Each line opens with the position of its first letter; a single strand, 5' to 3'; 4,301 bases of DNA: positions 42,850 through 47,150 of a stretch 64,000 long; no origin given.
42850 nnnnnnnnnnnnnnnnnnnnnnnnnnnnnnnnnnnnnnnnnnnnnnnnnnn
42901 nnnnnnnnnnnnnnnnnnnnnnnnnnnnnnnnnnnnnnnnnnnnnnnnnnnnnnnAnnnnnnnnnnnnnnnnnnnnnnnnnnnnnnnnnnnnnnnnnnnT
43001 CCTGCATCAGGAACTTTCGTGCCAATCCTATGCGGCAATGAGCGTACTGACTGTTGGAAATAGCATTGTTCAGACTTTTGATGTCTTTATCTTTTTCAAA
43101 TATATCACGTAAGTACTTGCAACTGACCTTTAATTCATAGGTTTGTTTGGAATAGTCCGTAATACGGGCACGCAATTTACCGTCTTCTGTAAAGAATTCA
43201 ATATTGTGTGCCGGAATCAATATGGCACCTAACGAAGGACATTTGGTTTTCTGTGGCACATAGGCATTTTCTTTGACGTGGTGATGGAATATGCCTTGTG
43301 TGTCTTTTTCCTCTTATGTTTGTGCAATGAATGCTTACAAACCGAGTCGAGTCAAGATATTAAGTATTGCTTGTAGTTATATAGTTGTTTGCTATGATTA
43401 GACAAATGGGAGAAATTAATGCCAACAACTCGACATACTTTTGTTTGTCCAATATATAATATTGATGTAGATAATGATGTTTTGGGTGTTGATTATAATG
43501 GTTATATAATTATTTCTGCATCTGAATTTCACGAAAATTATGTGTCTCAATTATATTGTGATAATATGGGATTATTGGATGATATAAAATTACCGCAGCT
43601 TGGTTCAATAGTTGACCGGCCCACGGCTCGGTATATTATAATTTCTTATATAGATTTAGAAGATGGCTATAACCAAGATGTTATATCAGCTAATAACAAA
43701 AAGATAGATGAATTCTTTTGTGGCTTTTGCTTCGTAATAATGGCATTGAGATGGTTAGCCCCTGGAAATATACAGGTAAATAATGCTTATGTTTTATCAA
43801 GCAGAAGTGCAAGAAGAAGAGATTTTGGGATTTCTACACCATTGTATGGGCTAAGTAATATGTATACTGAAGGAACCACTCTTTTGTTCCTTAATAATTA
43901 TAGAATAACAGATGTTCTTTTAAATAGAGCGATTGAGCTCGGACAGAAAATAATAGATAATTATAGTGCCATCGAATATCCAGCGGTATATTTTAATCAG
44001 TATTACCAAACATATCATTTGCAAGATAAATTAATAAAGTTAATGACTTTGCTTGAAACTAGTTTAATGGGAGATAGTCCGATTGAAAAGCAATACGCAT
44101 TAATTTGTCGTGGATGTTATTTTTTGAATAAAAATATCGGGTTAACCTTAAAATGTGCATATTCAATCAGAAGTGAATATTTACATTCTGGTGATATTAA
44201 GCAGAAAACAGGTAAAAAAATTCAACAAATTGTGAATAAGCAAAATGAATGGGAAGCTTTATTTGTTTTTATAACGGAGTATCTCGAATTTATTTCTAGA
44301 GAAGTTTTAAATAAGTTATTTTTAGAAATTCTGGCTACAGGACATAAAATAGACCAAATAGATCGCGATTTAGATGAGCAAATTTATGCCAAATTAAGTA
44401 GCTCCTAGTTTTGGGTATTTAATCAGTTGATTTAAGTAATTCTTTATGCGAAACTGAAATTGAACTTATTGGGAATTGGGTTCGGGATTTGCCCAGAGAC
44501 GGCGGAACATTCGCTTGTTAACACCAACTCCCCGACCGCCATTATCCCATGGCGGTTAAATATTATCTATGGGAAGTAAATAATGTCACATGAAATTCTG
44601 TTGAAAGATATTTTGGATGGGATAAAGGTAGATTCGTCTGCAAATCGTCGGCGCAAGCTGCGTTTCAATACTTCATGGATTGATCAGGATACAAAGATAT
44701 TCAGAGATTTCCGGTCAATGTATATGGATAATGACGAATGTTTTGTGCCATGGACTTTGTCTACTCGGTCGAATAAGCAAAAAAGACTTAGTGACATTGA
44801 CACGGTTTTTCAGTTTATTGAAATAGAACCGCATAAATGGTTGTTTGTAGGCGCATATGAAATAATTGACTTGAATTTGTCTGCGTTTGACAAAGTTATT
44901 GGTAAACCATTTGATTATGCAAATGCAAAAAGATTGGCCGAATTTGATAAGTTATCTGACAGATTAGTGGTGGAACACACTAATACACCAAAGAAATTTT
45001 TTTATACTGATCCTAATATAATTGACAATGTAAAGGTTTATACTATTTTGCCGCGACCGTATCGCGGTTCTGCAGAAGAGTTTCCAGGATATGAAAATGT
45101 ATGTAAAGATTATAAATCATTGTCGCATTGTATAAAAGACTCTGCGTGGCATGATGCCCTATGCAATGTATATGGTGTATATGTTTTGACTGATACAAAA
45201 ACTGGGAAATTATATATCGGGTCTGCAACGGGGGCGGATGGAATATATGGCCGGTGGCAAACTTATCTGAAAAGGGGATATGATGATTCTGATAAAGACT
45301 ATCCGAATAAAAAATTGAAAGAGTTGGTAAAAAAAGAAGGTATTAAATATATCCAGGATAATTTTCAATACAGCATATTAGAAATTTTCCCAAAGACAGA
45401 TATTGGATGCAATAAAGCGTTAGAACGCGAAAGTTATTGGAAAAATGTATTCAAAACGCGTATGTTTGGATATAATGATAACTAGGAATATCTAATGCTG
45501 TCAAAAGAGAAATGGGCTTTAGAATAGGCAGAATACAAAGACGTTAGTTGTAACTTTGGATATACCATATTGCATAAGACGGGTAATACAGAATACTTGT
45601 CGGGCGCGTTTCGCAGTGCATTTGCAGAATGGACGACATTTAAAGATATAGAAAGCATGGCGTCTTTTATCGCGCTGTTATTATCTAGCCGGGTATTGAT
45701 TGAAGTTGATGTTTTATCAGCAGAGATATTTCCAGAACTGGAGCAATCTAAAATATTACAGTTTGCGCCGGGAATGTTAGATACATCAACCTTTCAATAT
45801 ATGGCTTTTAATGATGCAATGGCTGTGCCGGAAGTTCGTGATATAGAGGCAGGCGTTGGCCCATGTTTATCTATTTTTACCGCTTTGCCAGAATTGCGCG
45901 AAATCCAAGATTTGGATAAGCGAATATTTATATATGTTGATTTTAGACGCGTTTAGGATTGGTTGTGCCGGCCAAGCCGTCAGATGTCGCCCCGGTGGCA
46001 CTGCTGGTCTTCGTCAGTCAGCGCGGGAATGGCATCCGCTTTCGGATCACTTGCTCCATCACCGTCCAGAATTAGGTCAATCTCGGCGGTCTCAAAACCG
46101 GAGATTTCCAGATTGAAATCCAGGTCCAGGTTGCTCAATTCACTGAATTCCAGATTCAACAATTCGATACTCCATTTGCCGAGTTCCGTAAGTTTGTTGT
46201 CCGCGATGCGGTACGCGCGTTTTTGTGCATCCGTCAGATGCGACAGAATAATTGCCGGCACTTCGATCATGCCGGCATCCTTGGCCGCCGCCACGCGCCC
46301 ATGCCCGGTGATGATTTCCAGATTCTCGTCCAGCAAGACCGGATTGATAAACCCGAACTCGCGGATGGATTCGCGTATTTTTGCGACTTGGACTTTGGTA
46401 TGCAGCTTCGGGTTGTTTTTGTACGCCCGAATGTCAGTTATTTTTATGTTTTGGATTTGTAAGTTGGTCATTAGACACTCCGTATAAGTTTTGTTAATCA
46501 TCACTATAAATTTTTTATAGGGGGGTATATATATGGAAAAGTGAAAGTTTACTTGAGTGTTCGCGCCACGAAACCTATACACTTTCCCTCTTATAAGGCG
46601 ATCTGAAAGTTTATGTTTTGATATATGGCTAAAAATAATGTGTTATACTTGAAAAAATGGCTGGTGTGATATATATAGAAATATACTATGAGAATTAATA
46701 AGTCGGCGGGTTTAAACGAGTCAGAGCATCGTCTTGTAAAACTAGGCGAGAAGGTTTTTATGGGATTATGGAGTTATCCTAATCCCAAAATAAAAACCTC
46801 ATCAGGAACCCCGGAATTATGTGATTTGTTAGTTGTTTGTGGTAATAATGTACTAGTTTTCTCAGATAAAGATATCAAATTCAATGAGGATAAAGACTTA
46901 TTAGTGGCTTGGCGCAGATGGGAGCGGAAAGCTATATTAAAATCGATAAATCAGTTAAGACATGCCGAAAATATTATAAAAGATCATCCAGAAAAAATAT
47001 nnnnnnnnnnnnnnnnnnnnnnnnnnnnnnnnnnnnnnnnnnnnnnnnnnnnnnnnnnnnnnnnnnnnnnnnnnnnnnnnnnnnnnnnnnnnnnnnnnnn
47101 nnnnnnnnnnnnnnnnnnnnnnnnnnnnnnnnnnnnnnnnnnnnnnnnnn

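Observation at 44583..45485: GIY-YIG nuclease fused to an uncharacterised 190-aa N-terminal domain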

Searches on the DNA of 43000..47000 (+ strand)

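Call 8: search_dna_similar(query=window:43000-47000:+, collection=ecoli_genomes, mode=near, max_rows=15)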
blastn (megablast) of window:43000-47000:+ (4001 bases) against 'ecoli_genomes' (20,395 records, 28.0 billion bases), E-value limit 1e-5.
No match.

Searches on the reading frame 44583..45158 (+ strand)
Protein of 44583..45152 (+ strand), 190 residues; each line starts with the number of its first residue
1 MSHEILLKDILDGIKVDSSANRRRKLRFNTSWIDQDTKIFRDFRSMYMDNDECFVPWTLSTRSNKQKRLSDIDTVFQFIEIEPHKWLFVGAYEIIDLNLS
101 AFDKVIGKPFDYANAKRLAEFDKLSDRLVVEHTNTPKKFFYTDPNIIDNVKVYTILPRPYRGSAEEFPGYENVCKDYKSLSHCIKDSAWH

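Call 13: search_protein_families(library=phrogs, proteins=[window:44583-45152:+], max_evalue=0.1)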
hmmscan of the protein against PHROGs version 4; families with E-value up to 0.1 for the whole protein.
window:44583-45152:+ (190 aa): 1 family
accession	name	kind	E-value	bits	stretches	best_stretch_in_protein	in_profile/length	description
phrog_26160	-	unknown function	7.8e-06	26.2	1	51-186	39-170/278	-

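Call 41: predict_structure(alignment_id=A2)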
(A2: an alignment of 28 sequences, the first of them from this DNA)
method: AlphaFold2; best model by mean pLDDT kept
length: 192 residues; sequences in the alignment: 28
mean_pLDDT: 88.2   pTM: 0.81
mean pLDDT of the five models: 88.2, 87.8, 87.0, 87.0, 84.0
residues with pLDDT >= 90: 134; 70-90: 40; 50-70: 17; < 50: 1
segments of 3 or more residues with pLDDT < 50: none
pLDDT, mean of each block of 10 residues (from residue 1): 84 69 93 94 93 96 83 96 96 96 95 96 96 91 94 94 69 71 73 72
secondary structure, 60 per line:
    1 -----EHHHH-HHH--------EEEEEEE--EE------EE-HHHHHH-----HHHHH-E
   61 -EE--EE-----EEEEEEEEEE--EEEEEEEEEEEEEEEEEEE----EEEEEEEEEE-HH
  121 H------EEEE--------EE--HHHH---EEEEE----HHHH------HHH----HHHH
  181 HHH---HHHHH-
elements in order: H7-10 E23-29 H43-48 H54-58 E73-82 E85-103 E108-117 E128-131 H144-147 E151-155 H160-163 H177-183 H187-191

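Call 54: fold_search(model_id=the predicted structure, library=pdb)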
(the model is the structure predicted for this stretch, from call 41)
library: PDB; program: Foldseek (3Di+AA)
matches with E <= 10: 209; with E <= 0.001: 0
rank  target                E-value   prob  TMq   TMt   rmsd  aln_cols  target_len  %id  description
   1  4u8t_B                1.2e-01  0.13  0.19  0.22   9.0       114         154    9  Crystal structure of YTH domain of Zygosaccharomyces rouxii MRB1 protein in complex with N6-Methyladenosine RNA (released 2014-09-10)
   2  6fpx_E                1.3e-01  0.23  0.24  0.25   8.1       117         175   10  Structure of S. pombe Mmi1 in complex with 11-mer RNA (released 2018-05-09)
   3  5j3e_A                1.3e-01  0.14  0.19  0.20  11.7       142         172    7  Crystal Structure of Human THYN1 protein in complex with 5-methylcytosine containing DNA (released 2016-04-20)
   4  5j3e_B                1.5e-01  0.12  0.17  0.19  11.9       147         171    7  Crystal Structure of Human THYN1 protein in complex with 5-methylcytosine containing DNA (released 2016-04-20)
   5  5l20_A                2.6e-01  0.10  0.16  0.23   9.3        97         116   10  Crystal Structure of a Clostripain (BT_0727) from Bacteroides thetaiotaomicron ATCC 29148 in Complex with Peptide Inhi (released 2017-08-02)
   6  1zce                  2.8e-01  0.14  0.20  0.24   8.1       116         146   13  X-Ray Crystal Structure of Protein Atu2648 from Agrobacterium tumefaciens. Northeast Structural Genomics Consortium Targ (released 2005-04-19)
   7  8a8g                  3.3e-01  0.08  0.16  0.09  11.1       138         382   12  ATP sulfurylase from Methanothermococcus thermolithotrophicus - orthorhombic form (released 2023-04-26)
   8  7z93_A                4.0e-01  0.06  0.17  0.20  11.3       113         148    8  Crystal structure of YTHDF2 with compound YLI_DF_022 (released 2022-03-30)
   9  9qem_A                4.2e-01  0.10  0.19  0.24  10.9       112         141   11  Crystal structure of YTHDF2 in complex with compound 3 (AI-DF2-11) (released 2025-07-09)
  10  6nag_B                5.1e-01  0.08  0.16  0.10   9.4        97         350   12  X-ray structure of a secreted C11 cysteine protease from Bacteroides thetaiotaomicron "iotapain (released 2019-12-11)
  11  6nag_A                7.8e-01  0.05  0.15  0.10   9.6       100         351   15  X-ray structure of a secreted C11 cysteine protease from Bacteroides thetaiotaomicron "iotapain (released 2019-12-11)
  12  9szp_A                1.0e+00  0.10  0.22  0.29   6.4       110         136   14  Crystal structure of the human YTHDC2 YTH domain in complex with m6A DNA (released 2026-04-01)
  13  8a8d_B                1.1e+00  0.06  0.17  0.10  10.3       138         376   12  ATP sulfurylase from Methanothermococcus thermolithotrophicus - monoclinic form (released 2023-04-26)
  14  2gbs_MODEL_1_A        1.2e+00  0.04  0.16  0.20  11.4       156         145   12  NMR structure of Rpa0253 from Rhodopseudomonas palustris. Northeast structural genomics consortium target RpR3 (released 2006-04-11)
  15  8pv1_Cf               1.2e+00  0.01  0.12  0.09  19.2       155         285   10  Chaetomium thermophilum pre-60S State 6 - pre-5S rotation - L1 intermediate - composite structure (released 2023-11-15)
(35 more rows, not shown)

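Call 70: search_protein_representatives(alignment_id=A2)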
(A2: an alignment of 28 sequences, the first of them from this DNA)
Query: 28 sequences, 192 profile positions. Proteins with E-value up to 0.001 (for the whole library): 418; up to 1e-10: 131; up to 1e-30: 18. The best 150 are listed.
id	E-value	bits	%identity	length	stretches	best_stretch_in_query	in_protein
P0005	3.0e-67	242.5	-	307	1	3-192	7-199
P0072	1.8e-63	230.2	-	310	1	1-191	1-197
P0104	3.2e-61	222.8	-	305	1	3-192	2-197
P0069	8.9e-61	221.4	-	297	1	2-192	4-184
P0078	4.5e-59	215.8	-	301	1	2-191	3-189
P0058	1.6e-57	210.8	-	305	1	2-192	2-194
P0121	4.7e-54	199.5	-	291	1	2-192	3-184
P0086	7.3e-53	195.6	-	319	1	2-192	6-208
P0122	6.1e-47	176.3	-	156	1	2-163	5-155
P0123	9.0e-47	175.7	-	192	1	3-190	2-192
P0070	2.6e-45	170.9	-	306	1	3-192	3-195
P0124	9.0e-41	156.1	-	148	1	1-138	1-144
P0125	2.5e-38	148.2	-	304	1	3-191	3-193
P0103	1.7e-37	145.4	-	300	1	3-192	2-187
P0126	6.8e-32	127.2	-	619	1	6-155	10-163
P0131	9.1e-24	100.7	-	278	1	2-192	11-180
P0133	1.2e-23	100.2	-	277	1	3-192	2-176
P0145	4.4e-20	88.6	-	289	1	1-192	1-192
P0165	9.6e-17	77.8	-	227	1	2-177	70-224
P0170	4.6e-16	75.5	-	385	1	2-186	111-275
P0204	3.3e-13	66.2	-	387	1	23-189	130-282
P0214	1.8e-12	63.8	-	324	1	2-188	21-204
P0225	2.1e-11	60.3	-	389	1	12-192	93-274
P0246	2.1e-10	57.1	-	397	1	3-160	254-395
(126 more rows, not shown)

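Call 71: search_protein_families(library=pfam, proteins=[P0126, P0170, P0204, P0225, P0246, P0165, P0131, P0133, P0145, P0214], max_evalue=0.01)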
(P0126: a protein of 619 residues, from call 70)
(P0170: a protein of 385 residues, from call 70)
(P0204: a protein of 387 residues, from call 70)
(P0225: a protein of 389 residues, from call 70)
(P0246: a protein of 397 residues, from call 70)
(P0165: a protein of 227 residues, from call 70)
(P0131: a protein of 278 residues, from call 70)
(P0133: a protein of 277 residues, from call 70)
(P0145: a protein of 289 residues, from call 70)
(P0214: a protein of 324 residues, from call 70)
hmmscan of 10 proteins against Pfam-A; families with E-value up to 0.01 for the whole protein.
P0126 (619 aa): 1 family
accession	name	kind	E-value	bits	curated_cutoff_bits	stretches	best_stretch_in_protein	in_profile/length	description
PF13289.12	SIR2_2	-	2.4e-19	70.3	24.5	1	439-596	2-140/141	SIR2-like domain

P0170 (385 aa): 1 family
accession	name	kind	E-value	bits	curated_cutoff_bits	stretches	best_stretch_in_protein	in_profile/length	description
PF01541.30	GIY-YIG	-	0.0062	17.3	22.6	1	289-377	3-74/78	GIY-YIG catalytic domain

P0204 (387 aa): 2 families
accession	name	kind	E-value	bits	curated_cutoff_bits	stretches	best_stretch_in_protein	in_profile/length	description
PF20118.4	DUF6508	-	1.6e-08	34.9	23.6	1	34-101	61-126/129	Family of unknown function (DUF6508)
PF01541.30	GIY-YIG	-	9.9e-05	23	22.6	1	290-384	2-77/78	GIY-YIG catalytic domain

P0225 (389 aa): 1 family
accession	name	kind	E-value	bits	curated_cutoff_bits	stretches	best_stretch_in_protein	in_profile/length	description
PF01541.30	GIY-YIG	-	0.0019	18.9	22.6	0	280-374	3-69/78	GIY-YIG catalytic domain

P0246 (397 aa): 0 families

P0165 (227 aa): 0 families

P0131 (278 aa): 1 family
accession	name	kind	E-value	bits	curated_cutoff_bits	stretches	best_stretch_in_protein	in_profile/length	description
PF01541.30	GIY-YIG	-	1.5e-05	25.7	22.6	1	185-273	2-75/78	GIY-YIG catalytic domain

P0133 (277 aa): 1 family
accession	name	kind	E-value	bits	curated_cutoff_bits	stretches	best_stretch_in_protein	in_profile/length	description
PF01541.30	GIY-YIG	-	0.00012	22.7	22.6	1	181-269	2-74/78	GIY-YIG catalytic domain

P0145 (289 aa): 2 families
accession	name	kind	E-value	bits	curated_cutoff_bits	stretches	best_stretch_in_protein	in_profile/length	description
PF01541.30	GIY-YIG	-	0.00019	22.1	22.6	1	197-287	2-78/78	GIY-YIG catalytic domain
PF19835.5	SegE_GIY-YIG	-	0.0022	18.7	25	0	199-283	20-111/123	Putative endonuclease segE, GIY-YIG domain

P0214 (324 aa): 1 family
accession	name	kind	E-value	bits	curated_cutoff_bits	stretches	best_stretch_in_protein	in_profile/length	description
PF01541.30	GIY-YIG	-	0.00013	22.6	22.6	1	216-313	2-74/78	GIY-YIG catalytic domain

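Call 75: find_encoding_contigs(protein=P0126, flank=6000, max_places=4)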
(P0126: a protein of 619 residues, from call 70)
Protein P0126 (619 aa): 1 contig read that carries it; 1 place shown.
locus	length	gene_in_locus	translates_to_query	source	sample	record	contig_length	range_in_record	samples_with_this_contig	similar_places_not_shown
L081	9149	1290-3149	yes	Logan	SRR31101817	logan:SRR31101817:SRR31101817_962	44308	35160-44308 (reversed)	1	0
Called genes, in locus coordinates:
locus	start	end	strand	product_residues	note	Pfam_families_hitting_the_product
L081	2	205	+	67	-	?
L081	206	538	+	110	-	PF01381:HTH_3, PF12844:HTH_19 (weak)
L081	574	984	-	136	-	-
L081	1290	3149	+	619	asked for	PF13289:SIR2_2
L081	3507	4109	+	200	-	PF00239:Resolvase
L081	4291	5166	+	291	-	-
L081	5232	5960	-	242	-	-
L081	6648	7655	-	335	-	PF07751:Abi_2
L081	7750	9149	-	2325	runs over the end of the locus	PF28553:WH_1, PF28554:DUF8437, PF00176:SNF2-rel_dom (faint), PF04851:ResIII, PF28555:Helicase_dom, PF00271:Helicase_C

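Call 97: find_homologous_proteins(query=P0126, max_evalue=0.00001)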
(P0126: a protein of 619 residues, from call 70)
Query P0126 (619 aa): 109 proteins with E <= 0.00001 among 8000 candidates.
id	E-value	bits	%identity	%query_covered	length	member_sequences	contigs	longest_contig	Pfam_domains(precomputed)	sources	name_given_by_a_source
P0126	0.0e+0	1367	100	100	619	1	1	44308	PF13289.13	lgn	-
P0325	2.2e-35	140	35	45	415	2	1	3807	PF13289.13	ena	-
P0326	2.3e-34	137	35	51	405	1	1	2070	PF13289.13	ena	-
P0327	2.5e-34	137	33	51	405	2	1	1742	PF13289.13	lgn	-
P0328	3.6e-34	136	31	50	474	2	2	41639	PF13289.13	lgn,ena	-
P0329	4.2e-34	136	30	54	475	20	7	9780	PF13289.13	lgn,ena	-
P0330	4.6e-34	136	33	45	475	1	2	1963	PF13289.13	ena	-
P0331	3.3e-33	133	33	44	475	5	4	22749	PF13289.13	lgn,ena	-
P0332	7.4e-33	132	34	44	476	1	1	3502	PF13289.13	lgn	-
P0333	7.0e-32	129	34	44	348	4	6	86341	PF13289.13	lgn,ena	-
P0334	1.2e-31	128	31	54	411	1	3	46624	PF13289.13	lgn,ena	-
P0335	1.8e-30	124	34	44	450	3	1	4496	PF13289.13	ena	-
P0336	1.9e-30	124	35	44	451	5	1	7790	PF13289.13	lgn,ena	-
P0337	2.3e-30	124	33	45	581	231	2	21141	PF13289.13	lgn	-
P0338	3.3e-30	123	35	44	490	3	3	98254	PF13289.13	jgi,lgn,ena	jgi:hypothetical protein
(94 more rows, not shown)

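Call 99: search_solved_structures(query=A2, max_evalue=10, show_alignments=2)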
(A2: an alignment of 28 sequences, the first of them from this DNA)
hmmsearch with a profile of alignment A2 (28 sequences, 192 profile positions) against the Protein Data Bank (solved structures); distinct sequences matched with E-value up to 10: 1.
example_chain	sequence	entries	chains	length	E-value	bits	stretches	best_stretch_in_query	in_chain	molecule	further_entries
2diu_A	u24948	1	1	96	1.4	12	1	103-140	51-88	KIAA0430 protein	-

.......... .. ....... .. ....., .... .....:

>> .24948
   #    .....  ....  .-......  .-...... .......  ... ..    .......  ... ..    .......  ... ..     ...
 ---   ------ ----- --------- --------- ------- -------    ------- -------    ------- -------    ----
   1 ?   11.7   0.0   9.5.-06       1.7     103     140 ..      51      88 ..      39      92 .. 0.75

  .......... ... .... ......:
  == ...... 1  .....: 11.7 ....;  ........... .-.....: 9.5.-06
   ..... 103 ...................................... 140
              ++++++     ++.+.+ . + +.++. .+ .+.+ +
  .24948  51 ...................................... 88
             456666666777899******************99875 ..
